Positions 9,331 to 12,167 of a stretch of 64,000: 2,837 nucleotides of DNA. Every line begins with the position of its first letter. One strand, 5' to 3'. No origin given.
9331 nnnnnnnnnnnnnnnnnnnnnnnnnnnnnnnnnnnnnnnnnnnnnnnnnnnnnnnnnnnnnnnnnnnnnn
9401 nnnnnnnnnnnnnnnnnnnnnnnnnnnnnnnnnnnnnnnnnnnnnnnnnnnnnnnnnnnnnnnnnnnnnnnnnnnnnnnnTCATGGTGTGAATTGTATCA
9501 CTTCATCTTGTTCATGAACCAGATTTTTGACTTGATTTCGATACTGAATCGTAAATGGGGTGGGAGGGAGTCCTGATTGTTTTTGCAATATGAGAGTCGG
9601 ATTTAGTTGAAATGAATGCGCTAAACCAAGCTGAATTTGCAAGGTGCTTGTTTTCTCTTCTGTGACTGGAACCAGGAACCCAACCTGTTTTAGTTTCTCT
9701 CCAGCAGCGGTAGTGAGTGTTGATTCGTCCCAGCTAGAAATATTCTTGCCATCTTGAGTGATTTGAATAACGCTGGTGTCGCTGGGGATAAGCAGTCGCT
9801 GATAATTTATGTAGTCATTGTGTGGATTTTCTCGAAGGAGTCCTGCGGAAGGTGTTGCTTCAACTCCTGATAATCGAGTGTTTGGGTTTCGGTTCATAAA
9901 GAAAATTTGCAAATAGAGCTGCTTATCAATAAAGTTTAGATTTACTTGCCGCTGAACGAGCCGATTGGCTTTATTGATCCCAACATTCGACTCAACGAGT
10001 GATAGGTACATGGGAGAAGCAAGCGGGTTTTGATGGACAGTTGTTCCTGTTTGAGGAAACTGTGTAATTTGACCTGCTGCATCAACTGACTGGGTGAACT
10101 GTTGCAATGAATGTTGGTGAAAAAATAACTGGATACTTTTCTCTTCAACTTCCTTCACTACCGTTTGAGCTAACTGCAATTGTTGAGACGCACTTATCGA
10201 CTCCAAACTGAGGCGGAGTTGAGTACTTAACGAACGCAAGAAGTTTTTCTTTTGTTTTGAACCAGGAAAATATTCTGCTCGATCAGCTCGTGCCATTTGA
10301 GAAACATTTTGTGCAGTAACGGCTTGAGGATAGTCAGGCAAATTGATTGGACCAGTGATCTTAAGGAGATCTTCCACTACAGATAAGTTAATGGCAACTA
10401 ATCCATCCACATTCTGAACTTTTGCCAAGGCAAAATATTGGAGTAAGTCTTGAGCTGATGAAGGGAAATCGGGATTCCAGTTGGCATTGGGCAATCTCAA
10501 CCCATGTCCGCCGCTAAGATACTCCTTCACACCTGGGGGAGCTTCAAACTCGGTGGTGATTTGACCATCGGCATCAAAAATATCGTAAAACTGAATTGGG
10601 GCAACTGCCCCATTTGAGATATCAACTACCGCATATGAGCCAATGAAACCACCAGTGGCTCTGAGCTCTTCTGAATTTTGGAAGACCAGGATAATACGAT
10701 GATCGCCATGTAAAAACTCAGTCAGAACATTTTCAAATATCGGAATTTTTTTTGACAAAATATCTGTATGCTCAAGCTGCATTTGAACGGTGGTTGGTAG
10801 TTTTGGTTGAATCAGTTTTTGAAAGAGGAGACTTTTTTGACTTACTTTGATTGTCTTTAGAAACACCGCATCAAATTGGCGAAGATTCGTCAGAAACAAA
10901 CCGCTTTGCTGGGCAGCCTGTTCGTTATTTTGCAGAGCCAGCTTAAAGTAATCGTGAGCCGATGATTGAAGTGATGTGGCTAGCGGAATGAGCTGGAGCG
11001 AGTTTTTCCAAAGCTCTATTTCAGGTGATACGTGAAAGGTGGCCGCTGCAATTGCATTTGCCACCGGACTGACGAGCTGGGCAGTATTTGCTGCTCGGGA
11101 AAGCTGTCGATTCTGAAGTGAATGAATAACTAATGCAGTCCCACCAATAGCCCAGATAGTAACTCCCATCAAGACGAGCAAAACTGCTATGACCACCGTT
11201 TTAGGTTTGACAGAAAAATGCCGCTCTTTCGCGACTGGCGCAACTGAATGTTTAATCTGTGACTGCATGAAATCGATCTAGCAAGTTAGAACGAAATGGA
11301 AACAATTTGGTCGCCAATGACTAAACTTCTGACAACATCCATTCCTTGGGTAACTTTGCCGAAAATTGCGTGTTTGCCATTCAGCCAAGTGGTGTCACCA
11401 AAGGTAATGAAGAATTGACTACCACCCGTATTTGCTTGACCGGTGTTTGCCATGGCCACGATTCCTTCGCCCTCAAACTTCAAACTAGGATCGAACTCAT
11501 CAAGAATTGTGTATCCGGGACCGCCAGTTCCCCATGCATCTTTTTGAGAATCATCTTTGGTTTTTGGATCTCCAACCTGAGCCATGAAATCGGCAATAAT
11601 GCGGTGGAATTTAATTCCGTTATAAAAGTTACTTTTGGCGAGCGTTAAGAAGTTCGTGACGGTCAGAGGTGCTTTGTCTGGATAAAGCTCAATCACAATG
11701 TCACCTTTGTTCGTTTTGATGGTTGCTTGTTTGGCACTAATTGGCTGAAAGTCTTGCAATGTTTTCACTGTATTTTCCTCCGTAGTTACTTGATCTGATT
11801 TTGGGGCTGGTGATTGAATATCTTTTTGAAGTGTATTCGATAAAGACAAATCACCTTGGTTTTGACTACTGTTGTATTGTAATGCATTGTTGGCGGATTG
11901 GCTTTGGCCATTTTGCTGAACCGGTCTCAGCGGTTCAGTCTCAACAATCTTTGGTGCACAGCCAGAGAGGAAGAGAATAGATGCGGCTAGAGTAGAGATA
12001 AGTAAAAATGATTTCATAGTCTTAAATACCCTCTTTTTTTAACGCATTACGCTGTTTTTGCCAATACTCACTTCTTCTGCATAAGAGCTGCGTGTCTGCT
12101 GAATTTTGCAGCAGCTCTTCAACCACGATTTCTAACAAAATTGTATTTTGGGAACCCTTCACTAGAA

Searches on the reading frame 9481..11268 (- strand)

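Call 94: search_protein_families(library=pfam, proteins=[window:9481-11268:-], max_evalue=0.001)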
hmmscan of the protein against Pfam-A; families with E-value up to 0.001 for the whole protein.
window:9481-11268:- (595 aa): 1 family
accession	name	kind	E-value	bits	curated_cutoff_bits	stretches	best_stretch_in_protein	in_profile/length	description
PF13196.11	DUF4012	-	8.6e-26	91.6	28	1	188-328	2-141/144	Protein of unknown function (DUF4012)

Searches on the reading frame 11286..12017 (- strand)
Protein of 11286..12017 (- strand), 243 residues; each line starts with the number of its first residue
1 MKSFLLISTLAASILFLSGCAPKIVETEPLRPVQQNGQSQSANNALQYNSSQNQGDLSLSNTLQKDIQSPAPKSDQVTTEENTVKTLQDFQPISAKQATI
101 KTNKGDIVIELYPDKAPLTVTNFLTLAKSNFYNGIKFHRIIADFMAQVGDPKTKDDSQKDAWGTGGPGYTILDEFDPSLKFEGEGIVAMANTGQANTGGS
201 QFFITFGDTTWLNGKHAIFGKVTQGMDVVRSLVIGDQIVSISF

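Call 94: search_protein_families(library=pfam, proteins=[window:11286-12017:-], max_evalue=0.001)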
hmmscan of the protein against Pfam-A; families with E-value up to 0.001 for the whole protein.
window:11286-12017:- (243 aa): 1 family
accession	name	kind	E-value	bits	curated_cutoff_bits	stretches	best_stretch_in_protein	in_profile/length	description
PF00160.26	Pro_isomerase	-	1.6e-47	162.1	21.7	1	99-233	3-138/159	Cyclophilin type peptidyl-prolyl cis-trans isomerase/CLD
